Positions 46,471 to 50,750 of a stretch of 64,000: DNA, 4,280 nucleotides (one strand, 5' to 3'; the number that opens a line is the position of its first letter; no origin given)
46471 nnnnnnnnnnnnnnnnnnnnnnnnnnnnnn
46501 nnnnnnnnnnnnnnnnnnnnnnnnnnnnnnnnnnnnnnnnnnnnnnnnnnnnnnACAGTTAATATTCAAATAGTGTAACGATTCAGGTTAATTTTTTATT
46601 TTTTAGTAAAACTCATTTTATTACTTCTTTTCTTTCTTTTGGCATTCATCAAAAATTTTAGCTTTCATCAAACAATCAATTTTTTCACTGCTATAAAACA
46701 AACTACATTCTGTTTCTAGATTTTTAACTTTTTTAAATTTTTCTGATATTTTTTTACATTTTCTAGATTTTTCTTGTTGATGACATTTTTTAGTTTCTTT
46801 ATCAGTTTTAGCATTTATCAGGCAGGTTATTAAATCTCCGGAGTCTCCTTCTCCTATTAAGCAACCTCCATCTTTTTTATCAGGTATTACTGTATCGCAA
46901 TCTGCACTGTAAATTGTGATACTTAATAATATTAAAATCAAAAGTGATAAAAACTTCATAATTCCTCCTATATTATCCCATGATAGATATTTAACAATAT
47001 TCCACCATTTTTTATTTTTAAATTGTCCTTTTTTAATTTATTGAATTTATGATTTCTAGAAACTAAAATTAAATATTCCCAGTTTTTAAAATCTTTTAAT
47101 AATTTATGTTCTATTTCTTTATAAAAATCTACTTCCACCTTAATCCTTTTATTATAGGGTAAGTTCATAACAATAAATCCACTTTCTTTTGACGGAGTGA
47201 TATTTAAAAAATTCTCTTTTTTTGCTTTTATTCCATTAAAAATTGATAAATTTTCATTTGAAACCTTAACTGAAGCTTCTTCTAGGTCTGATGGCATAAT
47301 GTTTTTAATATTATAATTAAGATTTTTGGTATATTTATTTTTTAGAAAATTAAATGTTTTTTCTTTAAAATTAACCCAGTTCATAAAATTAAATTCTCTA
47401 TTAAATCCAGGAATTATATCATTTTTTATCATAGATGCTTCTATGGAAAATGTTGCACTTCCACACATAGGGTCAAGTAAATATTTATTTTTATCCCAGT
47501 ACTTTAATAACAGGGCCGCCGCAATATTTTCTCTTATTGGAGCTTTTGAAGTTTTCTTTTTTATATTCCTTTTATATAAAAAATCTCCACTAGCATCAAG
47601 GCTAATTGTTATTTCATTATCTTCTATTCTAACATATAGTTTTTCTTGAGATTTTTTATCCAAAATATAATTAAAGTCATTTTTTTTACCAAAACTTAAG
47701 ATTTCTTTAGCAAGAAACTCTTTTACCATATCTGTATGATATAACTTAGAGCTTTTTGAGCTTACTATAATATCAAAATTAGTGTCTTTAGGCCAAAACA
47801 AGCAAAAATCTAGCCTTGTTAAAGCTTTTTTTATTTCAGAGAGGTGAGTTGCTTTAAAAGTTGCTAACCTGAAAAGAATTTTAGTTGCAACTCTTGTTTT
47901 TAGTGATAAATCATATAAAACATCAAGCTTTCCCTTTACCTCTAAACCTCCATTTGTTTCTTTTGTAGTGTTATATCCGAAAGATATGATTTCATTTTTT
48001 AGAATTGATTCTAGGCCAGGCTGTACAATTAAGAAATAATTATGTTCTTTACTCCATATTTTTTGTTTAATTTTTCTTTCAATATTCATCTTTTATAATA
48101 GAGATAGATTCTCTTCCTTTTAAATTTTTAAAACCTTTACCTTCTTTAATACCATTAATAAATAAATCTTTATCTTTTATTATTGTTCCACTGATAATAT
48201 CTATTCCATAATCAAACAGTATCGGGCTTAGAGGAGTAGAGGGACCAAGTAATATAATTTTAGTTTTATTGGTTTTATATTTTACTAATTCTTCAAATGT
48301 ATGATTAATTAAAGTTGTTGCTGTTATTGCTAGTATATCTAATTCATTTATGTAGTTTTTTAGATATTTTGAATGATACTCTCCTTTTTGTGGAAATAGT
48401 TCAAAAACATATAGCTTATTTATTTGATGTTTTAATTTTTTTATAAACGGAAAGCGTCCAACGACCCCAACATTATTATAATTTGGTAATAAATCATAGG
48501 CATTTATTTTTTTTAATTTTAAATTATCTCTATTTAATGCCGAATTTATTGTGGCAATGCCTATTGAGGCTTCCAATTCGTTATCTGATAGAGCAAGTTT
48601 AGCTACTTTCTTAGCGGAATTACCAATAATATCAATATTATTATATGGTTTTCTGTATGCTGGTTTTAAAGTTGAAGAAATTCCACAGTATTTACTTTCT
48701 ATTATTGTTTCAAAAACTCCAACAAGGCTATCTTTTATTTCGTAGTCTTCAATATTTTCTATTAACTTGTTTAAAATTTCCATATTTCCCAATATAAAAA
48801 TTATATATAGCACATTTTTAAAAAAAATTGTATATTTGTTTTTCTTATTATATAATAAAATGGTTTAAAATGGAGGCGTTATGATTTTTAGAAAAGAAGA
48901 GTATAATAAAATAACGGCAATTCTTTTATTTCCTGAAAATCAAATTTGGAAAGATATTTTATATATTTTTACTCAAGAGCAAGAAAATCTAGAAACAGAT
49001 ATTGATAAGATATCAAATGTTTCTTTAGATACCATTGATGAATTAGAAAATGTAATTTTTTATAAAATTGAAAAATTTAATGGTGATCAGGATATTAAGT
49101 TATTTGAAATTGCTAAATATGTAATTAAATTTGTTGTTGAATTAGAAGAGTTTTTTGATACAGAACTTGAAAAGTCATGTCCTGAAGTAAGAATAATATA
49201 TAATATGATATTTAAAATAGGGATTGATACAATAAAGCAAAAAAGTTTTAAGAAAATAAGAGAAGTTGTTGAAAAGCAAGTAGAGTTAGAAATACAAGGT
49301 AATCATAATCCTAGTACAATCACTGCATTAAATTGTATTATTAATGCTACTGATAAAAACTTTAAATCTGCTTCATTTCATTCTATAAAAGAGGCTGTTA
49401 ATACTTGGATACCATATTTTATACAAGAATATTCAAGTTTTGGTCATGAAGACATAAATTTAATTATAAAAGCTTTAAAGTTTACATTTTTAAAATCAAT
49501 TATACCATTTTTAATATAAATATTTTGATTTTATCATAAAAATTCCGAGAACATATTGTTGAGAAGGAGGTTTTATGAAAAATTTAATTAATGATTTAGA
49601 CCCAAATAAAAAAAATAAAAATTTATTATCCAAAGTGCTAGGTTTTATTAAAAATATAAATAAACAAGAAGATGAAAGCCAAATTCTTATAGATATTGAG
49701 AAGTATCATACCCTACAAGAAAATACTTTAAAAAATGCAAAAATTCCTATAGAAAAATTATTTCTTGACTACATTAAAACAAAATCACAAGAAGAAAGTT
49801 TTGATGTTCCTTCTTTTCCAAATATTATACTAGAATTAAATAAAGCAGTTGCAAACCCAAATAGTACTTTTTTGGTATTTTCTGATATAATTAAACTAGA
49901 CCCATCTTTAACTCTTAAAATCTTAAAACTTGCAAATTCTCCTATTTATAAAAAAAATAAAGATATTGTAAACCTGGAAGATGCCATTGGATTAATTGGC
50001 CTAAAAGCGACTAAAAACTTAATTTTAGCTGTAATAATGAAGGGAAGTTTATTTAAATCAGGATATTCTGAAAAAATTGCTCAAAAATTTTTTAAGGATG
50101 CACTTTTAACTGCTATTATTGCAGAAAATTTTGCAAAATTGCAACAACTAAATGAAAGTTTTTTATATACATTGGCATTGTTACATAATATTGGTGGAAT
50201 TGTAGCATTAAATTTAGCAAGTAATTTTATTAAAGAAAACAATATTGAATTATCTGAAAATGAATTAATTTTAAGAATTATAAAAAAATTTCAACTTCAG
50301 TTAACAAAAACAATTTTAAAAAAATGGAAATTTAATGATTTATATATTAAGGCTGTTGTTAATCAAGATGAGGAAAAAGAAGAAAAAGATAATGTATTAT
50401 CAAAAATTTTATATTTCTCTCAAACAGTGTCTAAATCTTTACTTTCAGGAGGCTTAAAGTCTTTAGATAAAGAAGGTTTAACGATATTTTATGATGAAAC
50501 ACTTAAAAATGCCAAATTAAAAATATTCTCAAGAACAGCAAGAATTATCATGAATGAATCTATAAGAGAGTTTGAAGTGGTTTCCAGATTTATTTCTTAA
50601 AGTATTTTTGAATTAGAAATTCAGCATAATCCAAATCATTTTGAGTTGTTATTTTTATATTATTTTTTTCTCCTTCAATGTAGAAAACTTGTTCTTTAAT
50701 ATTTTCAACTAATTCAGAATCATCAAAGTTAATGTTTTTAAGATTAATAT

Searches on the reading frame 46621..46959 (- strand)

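Call 5: search_protein_families(library=pfam, proteins=[window:46621-46959:-], max_evalue=1)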
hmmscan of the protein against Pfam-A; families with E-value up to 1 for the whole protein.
window:46621-46959:- (112 aa): 1 family
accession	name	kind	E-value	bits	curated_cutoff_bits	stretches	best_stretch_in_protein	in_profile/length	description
PF19556.4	PRTRC_E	-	0.22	11.7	26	1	49-109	96-153/175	PRTRC system protein E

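Call 6: search_protein_families(library=ncbifam, proteins=[window:46621-46959:-], max_evalue=1)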
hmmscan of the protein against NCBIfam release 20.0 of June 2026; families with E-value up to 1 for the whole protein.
window:46621-46959:- (112 aa): 0 families

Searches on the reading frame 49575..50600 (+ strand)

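Call 31: search_protein_families(library=pfam, proteins=[window:49575-50600:+], max_evalue=0.0001)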
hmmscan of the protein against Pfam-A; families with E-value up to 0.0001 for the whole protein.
window:49575-50600:+ (341 aa): 1 family
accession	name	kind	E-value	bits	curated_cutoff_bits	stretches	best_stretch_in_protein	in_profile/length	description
PF08668.18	HDOD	-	1.9e-34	119.3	22.9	1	79-265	2-194/196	HDOD domain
